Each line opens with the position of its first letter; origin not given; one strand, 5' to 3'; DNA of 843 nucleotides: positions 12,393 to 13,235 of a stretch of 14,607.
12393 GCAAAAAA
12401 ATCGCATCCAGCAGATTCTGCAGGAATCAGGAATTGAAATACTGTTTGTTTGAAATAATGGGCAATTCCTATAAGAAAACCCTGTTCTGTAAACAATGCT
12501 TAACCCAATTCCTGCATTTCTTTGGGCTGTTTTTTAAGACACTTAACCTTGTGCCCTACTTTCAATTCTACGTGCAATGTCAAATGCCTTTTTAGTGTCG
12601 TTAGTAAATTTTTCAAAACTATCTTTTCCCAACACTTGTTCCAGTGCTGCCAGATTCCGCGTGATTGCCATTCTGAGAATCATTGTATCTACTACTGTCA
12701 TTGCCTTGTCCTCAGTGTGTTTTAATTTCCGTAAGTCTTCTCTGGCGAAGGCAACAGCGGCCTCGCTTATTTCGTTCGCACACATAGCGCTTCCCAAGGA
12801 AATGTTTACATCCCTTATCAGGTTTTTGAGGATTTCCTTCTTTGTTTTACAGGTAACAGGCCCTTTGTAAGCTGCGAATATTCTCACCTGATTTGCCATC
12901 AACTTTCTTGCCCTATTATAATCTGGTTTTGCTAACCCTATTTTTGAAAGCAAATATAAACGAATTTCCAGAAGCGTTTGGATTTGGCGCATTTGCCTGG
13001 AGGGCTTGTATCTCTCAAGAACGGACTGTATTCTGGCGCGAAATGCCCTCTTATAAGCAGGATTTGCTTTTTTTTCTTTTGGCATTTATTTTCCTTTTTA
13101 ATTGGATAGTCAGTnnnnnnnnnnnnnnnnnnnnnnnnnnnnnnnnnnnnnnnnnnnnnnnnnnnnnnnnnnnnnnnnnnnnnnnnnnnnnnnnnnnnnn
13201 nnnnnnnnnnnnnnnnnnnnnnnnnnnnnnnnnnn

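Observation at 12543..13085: Second copy of the same helical family directly downstream of the prenyl diphosphate synthase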

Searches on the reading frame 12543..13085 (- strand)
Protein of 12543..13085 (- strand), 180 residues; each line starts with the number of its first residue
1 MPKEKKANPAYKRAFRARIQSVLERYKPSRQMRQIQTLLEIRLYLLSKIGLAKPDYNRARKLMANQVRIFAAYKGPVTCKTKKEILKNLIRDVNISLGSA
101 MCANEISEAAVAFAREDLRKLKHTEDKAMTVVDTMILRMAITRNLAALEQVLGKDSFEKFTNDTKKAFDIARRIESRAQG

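Call 4: search_protein_families(library=pfam, proteins=[window:12543-13085:-], max_evalue=0.1)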
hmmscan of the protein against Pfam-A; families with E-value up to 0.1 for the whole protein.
window:12543-13085:- (180 aa): 0 families

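Call 6: find_homologous_proteins(query=window:12543-13085:-, max_evalue=0.001)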
Query window:12543-13085:- (180 aa): 1 proteins with E <= 0.001 among 128 candidates.
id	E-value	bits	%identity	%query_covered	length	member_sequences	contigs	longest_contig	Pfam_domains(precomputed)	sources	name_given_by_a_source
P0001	4.7e-108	376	100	100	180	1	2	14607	-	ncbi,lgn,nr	ncbi:MAG: hypothetical protein PHD95_05600 [Candidatus ainarchaeum sp.]|nr:hypothetical protein [Can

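Call 8: search_protein_families(library=ncbifam, proteins=[window:12543-13085:-], max_evalue=0.1)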
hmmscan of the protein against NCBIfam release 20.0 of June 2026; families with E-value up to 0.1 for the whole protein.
window:12543-13085:- (180 aa): 0 families

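Call 15: predict_structure(alignment_id=A1)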
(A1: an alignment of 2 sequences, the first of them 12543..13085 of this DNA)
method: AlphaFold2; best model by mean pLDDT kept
length: 180 residues; sequences in the alignment: 2
mean_pLDDT: 64.5   pTM: 0.57
mean pLDDT of the five models: 64.5, 63.1, 61.8, 61.2, 60.1
residues with pLDDT >= 90: 6; 70-90: 75; 50-70: 43; < 50: 56
segments of 3 or more residues with pLDDT < 50: 1-6, 75-84, 91-129
pLDDT, mean of each block of 10 residues (from residue 1): 49 72 63 71 86 88 75 51 51 39 37 44 47 61 81 89 84 73
secondary structure, 60 per line:
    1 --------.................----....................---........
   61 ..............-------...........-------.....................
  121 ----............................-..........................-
elements in order: H9-25 H30-49 H53-74 H82-92 H100-120 H125-152 H154-179

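Call 16: search_solved_structures(query=A1, max_evalue=10)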
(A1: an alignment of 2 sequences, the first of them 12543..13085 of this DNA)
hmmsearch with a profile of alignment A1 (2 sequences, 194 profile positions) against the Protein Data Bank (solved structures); distinct sequences matched with E-value up to 10: 0.

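Call 18: find_encoding_contigs(protein=P0001, flank=10000)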
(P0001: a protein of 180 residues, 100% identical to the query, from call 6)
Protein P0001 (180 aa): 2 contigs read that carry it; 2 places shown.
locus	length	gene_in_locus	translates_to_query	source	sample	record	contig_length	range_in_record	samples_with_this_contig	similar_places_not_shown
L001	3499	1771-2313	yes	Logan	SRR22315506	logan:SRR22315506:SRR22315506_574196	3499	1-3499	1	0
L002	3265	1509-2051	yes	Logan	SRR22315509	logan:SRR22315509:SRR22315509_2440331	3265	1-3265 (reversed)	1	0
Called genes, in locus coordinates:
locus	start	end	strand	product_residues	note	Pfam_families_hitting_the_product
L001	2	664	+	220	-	?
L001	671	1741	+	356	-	PF00348:polyprenyl_synt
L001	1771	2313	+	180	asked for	-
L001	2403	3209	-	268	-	PF04414:tRNA_deacylase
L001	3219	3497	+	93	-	?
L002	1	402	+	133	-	?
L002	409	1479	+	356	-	PF00348:polyprenyl_synt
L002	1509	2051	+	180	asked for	-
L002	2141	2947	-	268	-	PF04414:tRNA_deacylase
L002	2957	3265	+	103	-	?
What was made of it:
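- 12543..13085 (-): 180-aa family member (P0001, NCBI PHD95_05600). Predicted seven-helix soluble protein, pI 10.2, with a basic N-terminal tail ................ Identical protein in NCBI and Logan (calls 6, 18).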

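Call 19: fold_search(model_id=the predicted structure, library=pdb)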
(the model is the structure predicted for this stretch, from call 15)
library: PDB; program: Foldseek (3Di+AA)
matches with E <= 10: 289; with E <= 0.001: 0
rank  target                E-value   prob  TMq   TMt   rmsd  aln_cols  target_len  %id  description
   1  6w2v_A                4.4e-01  0.18  0.20  0.18  18.5       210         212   11  Junction 23, DHR14-DHR18 (released 2020-04-15)
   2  3m3w_A                4.6e-01  0.12  0.17  0.12  30.5       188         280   15  Crystal structure of mouse PACSIN3 BAR domain mutant (released 2011-03-16)
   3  6z0c_B                6.9e-01  0.09  0.15  0.15  20.6       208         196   12  Structure of in silico modelled artificial Maquette-3 protein (released 2021-03-17)
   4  6z0c_A                7.6e-01  0.09  0.17  0.16  20.1       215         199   12  Structure of in silico modelled artificial Maquette-3 protein (released 2021-03-17)
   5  6mrt_A                7.6e-01  0.08  0.16  0.11  31.6       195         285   11  12-meric ClyA pore complex (released 2019-05-15)
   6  5ona_A                7.9e-01  0.20  0.20  0.16  17.9       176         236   14  Drosophila Bag-of-marbles CBM peptide bound to human CAF40-CNOT1 (released 2017-12-27)
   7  6z0c_C                8.3e-01  0.10  0.18  0.17  20.1       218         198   12  Structure of in silico modelled artificial Maquette-3 protein (released 2021-03-17)
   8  9kq0_A                8.3e-01  0.08  0.15  0.16  23.1       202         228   11  Structure of TolQRA complex at pH 8.0 from E.coli (released 2026-03-04)
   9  6z0c_D                8.8e-01  0.08  0.15  0.15  20.4       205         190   14  Structure of in silico modelled artificial Maquette-3 protein (released 2021-03-17)
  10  8wu1_R                9.2e-01  0.10  0.17  0.13  19.3       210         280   14  Cryo-EM structure of CB1-beta-arrestin1 complex (released 2024-03-20)
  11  2l6f_MODEL_1_A        1.2e+00  0.09  0.18  0.18  17.9       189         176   12  NMR Solution structure of FAT domain of FAK complexed with LD2 and LD4 motifs of PAXILLIN (released 2012-05-30)
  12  8s2p_BBB              1.2e+00  0.04  0.13  0.13  24.4       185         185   16  Crystal structure of Borrelia burgdorferi paralogous family 12 outer surface protein BBH37 (space group p21) (released 2025-03-05)
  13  8z1w_B                1.3e+00  0.11  0.19  0.13  15.7       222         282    8  Cryo-EM structure of Escherichia coli DppBCDF complex bound to ATPgammaS (released 2025-01-29)
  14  6h2d_R                1.3e+00  0.08  0.16  0.17  19.2       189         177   13  Structure of the soluble AhlC of the tripartite alpha-pore forming toxin, AHL, from Aeromonas hydrophila. (released 2019-07-10)
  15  5q11_A                1.4e+00  0.08  0.19  0.17  17.9       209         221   11  Ligand binding to FARNESOID-X-RECEPTOR (released 2017-07-05)
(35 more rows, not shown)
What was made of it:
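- Tried and rejected: The first AF2 model, from 2 sequences, was poor (pLDDT 64), so its Foldseek result was meaningless (calls 15, 19).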

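Call 20: search_protein_representatives(alignment_id=A1)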
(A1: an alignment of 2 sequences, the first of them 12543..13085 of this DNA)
Query: 2 sequences, 194 profile positions. Proteins with E-value up to 0.001 (for the whole library): 8; up to 1e-10: 2; up to 1e-30: 2. The best 8 are listed.
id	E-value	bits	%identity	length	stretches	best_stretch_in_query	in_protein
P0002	1.6e-95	334.7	-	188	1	1-194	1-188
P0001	1.4e-89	315.3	-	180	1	1-194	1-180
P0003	4.6e-07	46.1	-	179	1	8-191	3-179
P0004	1.5e-06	44.4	-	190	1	6-191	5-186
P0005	4.6e-05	39.5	-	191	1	4-189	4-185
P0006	6.6e-05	39.0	-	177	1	9-187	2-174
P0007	8.1e-04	35.5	-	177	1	13-183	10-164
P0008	9.7e-04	35.2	-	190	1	38-186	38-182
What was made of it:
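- Eight representative clusters among 1.84 billion proteins (call 20).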

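Call 23: find_homologous_proteins(query=A2, max_evalue=0.01)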
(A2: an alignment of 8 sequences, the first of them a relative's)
Query A2 (8 sequences) (180 aa, profile of the alignment): 3 proteins with E <= 0.01 among 2537 candidates.
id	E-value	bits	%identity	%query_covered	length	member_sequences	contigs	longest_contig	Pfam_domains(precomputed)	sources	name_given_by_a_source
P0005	9.1e-71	256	20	68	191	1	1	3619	-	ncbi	-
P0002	5.3e-56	207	22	88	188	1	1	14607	-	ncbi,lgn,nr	ncbi:MAG: hypothetical protein PHD95_05565 [Candidatus ainarchaeum sp.]|nr:hypothetical protein [Can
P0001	3.9e-54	201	100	100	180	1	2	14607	-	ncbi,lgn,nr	ncbi:MAG: hypothetical protein PHD95_05600 [Candidatus ainarchaeum sp.]|nr:hypothetical protein [Can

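Call 24: find_encoding_contigs(protein=P0005, flank=10000)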
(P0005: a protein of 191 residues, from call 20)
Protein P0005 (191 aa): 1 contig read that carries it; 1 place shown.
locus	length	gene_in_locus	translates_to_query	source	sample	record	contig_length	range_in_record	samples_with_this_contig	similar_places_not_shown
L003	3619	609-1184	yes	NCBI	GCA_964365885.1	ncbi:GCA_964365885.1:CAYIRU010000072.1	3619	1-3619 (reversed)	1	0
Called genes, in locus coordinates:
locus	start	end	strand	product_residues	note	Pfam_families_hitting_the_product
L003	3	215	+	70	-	?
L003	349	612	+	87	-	PF01796:OB_ChsH2_C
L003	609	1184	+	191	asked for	-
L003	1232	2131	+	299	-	PF00288:GHMP_kinases_N, PF08544:GHMP_kinases_C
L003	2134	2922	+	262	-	PF00702:Hydrolase, PF13344:Hydrolase_6, PF13419:HAD_2, PF13242:Hydrolase_like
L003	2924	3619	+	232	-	?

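Call 26: find_encoding_contigs(protein=P0003, flank=10000)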
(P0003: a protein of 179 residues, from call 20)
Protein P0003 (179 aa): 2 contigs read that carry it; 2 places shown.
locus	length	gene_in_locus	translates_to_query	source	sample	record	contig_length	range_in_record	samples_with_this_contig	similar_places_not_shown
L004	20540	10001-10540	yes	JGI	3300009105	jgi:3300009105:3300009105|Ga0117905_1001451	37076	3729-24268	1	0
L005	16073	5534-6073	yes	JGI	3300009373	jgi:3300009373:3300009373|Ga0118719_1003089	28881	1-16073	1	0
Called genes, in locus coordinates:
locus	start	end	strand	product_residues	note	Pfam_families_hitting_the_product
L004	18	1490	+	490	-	PF02511:Thy1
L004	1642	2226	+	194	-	PF00702:Hydrolase, PF13419:HAD_2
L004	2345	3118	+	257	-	PF01513:NAD_kinase (weak), PF20143:NAD_kinase_C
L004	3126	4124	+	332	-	-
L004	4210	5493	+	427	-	PF14691:Fer4_20, PF00890:FAD_binding_2 (weak), PF03486:HI0933_like (faint), PF07992:Pyr_redox_2, PF12831:FAD_oxidored (faint), PF13450:NAD_binding_8, PF13738:Pyr_redox_3 (weak), PF00070:Pyr_redox (weak)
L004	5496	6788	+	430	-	PF00368:HMG-CoA_red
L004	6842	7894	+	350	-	PF08540:HMG_CoA_synt_C (faint), PF08541:ACP_syn_III_C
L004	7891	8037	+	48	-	-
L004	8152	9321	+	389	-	PF00108:Thiolase_N, PF02803:Thiolase_C, PF22691:Thiolase_C_1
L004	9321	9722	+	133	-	PF12172:zf-ChsH2 (weak), PF01796:OB_ChsH2_C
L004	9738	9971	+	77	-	-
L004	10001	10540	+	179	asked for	-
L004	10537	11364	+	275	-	PF01209:Ubie_methyltran (weak), PF13847:Methyltransf_31 (weak), PF08241:Methyltransf_11 (faint), PF13649:Methyltransf_25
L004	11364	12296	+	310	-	PF22700:MVD-like_N (weak), PF00288:GHMP_kinases_N, PF08544:GHMP_kinases_C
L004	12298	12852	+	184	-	PF02441:Flavoprotein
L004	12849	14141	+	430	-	PF20695:UbiD_N, PF01977:UbiD, PF20696:UbiD_C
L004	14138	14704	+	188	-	-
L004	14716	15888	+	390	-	PF04412:AcnX, PF28403:AcnX_2nd, PF00330:Aconitase (weak), PF28406:AcnX_3rd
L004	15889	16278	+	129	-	PF01989:AcnX_swivel_put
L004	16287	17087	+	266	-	PF00696:AA_kinase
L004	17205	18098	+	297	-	-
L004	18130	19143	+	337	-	PF00586:AIRS, PF02769:AIRS_C (weak)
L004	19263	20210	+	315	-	PF00478:IMPDH (faint), PF01645:Glu_synthase (weak), PF01070:FMN_dh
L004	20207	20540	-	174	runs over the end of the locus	PF00293:NUDIX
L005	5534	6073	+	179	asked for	-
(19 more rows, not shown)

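Call 29: find_encoding_contigs(protein=P0004, flank=10000, max_places=4)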
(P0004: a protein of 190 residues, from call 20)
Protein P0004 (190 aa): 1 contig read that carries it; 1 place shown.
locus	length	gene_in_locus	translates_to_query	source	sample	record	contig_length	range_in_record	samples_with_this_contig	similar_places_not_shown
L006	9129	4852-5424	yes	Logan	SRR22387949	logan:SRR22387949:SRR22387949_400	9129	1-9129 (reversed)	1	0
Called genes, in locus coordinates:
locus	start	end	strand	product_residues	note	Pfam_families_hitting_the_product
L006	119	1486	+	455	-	PF01909:NTP_transf_2, PF09249:tRNA_NucTransf2, PF21133:CAA_C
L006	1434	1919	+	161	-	-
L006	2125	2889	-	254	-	PF14528:LAGLIDADG_3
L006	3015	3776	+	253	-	-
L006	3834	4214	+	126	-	-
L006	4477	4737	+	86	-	PF00736:EF1_GNE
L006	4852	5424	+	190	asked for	-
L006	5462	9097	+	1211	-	PF02463:SMC_N (faint), PF13476:AAA_23 (faint), PF14890:Intein_splicing, PF14528:LAGLIDADG_3, PF13558:SbcC_Walker_B (faint)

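Call 30: find_encoding_contigs(protein=P0006, flank=10000, max_places=4)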
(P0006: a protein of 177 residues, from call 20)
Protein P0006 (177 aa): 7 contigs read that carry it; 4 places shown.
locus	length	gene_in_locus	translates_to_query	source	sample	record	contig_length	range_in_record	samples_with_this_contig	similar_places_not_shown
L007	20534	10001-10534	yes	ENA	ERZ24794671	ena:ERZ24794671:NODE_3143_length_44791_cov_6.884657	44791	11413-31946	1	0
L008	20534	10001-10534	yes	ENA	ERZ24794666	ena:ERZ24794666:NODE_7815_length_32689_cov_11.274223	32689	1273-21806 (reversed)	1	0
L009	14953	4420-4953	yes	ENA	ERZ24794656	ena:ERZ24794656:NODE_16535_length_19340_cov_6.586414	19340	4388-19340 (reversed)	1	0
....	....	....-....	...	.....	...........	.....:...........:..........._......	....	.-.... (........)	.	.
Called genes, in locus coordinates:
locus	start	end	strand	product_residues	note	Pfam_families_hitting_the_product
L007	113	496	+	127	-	-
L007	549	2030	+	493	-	PF02511:Thy1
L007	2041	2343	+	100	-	-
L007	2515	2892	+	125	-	-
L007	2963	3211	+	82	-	-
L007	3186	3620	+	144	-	PF13470:PIN_3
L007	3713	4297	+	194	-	PF00702:Hydrolase, PF13419:HAD_2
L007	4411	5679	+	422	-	PF14691:Fer4_20, PF00890:FAD_binding_2 (faint), PF01134:GIDA (faint), PF01266:DAO (faint), PF07992:Pyr_redox_2, PF13450:NAD_binding_8, PF13738:Pyr_redox_3, PF00070:Pyr_redox, +4 more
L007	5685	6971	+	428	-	PF00368:HMG-CoA_red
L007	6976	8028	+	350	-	PF08540:HMG_CoA_synt_C (faint), PF08541:ACP_syn_III_C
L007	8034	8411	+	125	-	-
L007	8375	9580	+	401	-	PF00108:Thiolase_N, PF22691:Thiolase_C_1, PF02803:Thiolase_C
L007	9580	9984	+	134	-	PF12172:zf-ChsH2 (faint), PF01796:OB_ChsH2_C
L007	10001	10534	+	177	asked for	-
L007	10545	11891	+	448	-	PF01209:Ubie_methyltran (weak), PF08241:Methyltransf_11, PF08242:Methyltransf_12, PF13649:Methyltransf_25 (weak), PF13847:Methyltransf_31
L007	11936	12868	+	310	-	PF00288:GHMP_kinases_N, PF08544:GHMP_kinases_C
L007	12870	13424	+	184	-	PF02441:Flavoprotein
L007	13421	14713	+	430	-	PF20695:UbiD_N, PF01977:UbiD, PF20696:UbiD_C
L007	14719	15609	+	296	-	-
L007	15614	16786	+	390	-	PF04412:AcnX, PF28403:AcnX_2nd, PF00330:Aconitase (faint), PF28406:AcnX_3rd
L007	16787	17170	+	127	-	PF01989:AcnX_swivel_put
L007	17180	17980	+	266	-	PF00696:AA_kinase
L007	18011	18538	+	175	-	PF00293:NUDIX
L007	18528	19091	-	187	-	PF00293:NUDIX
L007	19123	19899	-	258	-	PF04414:tRNA_deacylase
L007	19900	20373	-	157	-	-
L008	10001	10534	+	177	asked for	-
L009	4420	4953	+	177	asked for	-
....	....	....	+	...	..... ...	-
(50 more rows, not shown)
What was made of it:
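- This recalls the gerCA-gerCB(menH)-gerCC arrangement of Bacillus (own knowledge; contexts in calls 26, 30).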

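Call 31: find_encoding_contigs(protein=P0007, flank=10000, max_places=3)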
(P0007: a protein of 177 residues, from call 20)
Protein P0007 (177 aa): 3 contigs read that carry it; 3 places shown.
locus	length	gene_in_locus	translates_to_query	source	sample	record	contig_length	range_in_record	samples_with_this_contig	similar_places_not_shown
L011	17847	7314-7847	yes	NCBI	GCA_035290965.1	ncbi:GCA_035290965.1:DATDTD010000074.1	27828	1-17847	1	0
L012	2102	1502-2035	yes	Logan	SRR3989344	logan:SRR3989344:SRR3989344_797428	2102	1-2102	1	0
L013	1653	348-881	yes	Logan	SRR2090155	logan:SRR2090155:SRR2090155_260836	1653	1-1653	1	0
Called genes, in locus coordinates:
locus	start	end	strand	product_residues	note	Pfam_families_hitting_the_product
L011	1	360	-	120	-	PF21003:NucS_N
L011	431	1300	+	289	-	PF00892:EamA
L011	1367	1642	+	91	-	-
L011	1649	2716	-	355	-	PF01321:Creatinase_N, PF00557:Peptidase_M24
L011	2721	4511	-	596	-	-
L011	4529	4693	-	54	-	-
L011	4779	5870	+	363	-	PF01368:DHH (weak), PF02272:DHHA1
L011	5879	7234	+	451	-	-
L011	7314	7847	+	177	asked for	-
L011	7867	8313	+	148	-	PF00383:dCMP_cyt_deam_1, PF14437:MafB19-deam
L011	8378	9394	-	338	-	PF06224:AlkZ-like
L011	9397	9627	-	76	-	-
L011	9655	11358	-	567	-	PF14716:HHH_8, PF00633:HHH (faint), PF14520:HHH_5, PF14791:DNA_pol_B_thumb, PF02811:PHP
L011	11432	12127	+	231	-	PF13489:Methyltransf_23 (weak), PF10294:Methyltransf_16 (weak), PF05175:MTS, PF06325:PrmA, PF13847:Methyltransf_31, PF08241:Methyltransf_11 (faint), PF13649:Methyltransf_25 (weak), PF10354:BMT5-like (weak)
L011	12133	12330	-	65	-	PF24273:TRASH_HVO_1752_C (weak), PF26495:DUF8161_C (weak), PF04945:YHS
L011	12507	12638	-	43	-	-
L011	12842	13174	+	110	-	-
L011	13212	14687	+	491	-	PF00587:tRNA-synt_2b, PF03129:HGTP_anticodon, PF09180:ProRS-C_1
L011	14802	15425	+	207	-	PF01936:NYN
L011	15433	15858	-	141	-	PF00293:NUDIX, PF14815:NUDIX_4 (weak)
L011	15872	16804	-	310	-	PF02775:TPP_enzyme_C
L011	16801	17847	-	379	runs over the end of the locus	PF01855:POR_N, PF02780:Transketolase_C (weak), PF17147:PFOR_II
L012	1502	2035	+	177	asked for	-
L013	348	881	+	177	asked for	-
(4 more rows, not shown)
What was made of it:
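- Two of the eight members found blind to context lie outside any isoprenoid context, next to translation and DNA-metabolism genes (calls 29, 31). The two out-of-cluster members lie beside DNA- and translation-related genes (calls 29, 31).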

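Call 32: find_encoding_contigs(protein=P0008, flank=10000, max_places=3)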
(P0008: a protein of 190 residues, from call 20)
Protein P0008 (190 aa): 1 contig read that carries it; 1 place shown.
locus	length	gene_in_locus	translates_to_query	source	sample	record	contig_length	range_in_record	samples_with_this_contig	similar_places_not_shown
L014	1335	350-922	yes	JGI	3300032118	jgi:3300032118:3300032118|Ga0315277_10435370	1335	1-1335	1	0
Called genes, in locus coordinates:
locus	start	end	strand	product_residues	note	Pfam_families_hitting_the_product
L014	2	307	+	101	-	?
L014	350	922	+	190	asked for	-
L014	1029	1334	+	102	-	?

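Call 34: search_protein_families(library=pfam, proteins=[L014:2-307:+, L014:1029-1334:+, L004:3126-4124:+, L004:14138-14704:+, L007:14719-15609:+, L004:17205-18098:+, L011:5879-7234:+, L003:2924-3619:+, L003:3-215:+, L004:9738-9971:+], max_evalue=0.05)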
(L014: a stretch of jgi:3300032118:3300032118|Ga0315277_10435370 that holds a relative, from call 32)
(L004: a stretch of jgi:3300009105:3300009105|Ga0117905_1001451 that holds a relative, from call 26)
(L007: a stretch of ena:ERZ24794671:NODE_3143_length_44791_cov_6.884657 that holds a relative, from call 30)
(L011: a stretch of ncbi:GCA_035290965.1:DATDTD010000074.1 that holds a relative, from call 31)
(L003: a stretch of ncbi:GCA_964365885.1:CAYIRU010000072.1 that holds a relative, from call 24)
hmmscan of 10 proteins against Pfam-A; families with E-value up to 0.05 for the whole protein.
L014:2-307:+ (101 aa): 0 families

L014:1029-1334:+ (102 aa): 0 families

L004:3126-4124:+ (332 aa): 2 families
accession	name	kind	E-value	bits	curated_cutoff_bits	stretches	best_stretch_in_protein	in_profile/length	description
PF20492.3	ERM_helical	-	0.0073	16.8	40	1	114-188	14-88/120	Ezrin/radixin/moesin, alpha-helical domain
PF10112.14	Halogen_Hydrol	-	0.026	15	29.8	0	32-82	60-110/191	5-bromo-4-chloroindolyl phosphate hydrolysis protein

L004:14138-14704:+ (188 aa): 0 families

L007:14719-15609:+ (296 aa): 0 families

L004:17205-18098:+ (297 aa): 2 families
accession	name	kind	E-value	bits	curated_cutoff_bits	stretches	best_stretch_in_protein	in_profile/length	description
PF03808.19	Glyco_tran_WecG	-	0.026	14.8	27.4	0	97-196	29-119/168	Glycosyl transferase WecG/TagA/CpsF family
PF14947.12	HTH_45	-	0.037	14.5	25.5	0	31-74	15-58/77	Winged helix-turn-helix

L011:5879-7234:+ (451 aa): 1 family
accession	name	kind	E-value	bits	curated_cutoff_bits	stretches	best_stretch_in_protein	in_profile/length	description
PF21107.2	STPRs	-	3.5e-05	24.6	27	1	123-190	6-73/74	STPRs (score and three amino acid peptide repeats)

L003:2924-3619:+ (232 aa): 3 families
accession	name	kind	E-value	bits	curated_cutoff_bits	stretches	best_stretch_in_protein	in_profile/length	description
PF22700.2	MVD-like_N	-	4e-64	215.5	27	1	7-164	1-157/157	Diphosphomevalonate decarboxylase-like N-terminal domain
PF00288.32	GHMP_kinases_N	-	1.1e-07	32.4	22.3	1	82-139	14-69/87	GHMP kinases N terminal domain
PF18376.6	MDD_C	-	6.5e-07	29.8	23.2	1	179-230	2-54/186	Mevalonate 5-diphosphate decarboxylase C-terminal domain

L003:3-215:+ (70 aa): 0 families

L004:9738-9971:+ (77 aa): 1 family
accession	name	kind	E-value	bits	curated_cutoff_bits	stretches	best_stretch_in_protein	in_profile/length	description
PF19979.4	DUF6415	-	0.03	15.5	27.5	1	1-60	27-87/95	Family of unknown function (DUF6415)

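Call 42: predict_structure(alignment_id=A2)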
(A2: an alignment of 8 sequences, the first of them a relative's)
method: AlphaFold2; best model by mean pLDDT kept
length: 180 residues; sequences in the alignment: 8
mean_pLDDT: 80.6   pTM: 0.71
mean pLDDT of the five models: 80.6, 80.3, 78.9, 77.9, 77.0
residues with pLDDT >= 90: 62; 70-90: 81; 50-70: 25; < 50: 12
segments of 3 or more residues with pLDDT < 50: 1-6, 100-105
pLDDT, mean of each block of 10 residues (from residue 1): 47 70 69 78 88 92 90 91 93 61 58 91 94 90 89 91 86 74
secondary structure, 60 per line:
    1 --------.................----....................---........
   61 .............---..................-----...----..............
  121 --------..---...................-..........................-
elements in order: H9-25 H30-49 H53-73 H79-94 H107-120 H134-152 H154-179
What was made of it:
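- On DUF35 / OB-fold thiolase-HMGCS scaffold: The model is all-helical (call 42) and has no Pfam hit (call 4).
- The helices are long (14-26 residues), unlike HTH units (call 42).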
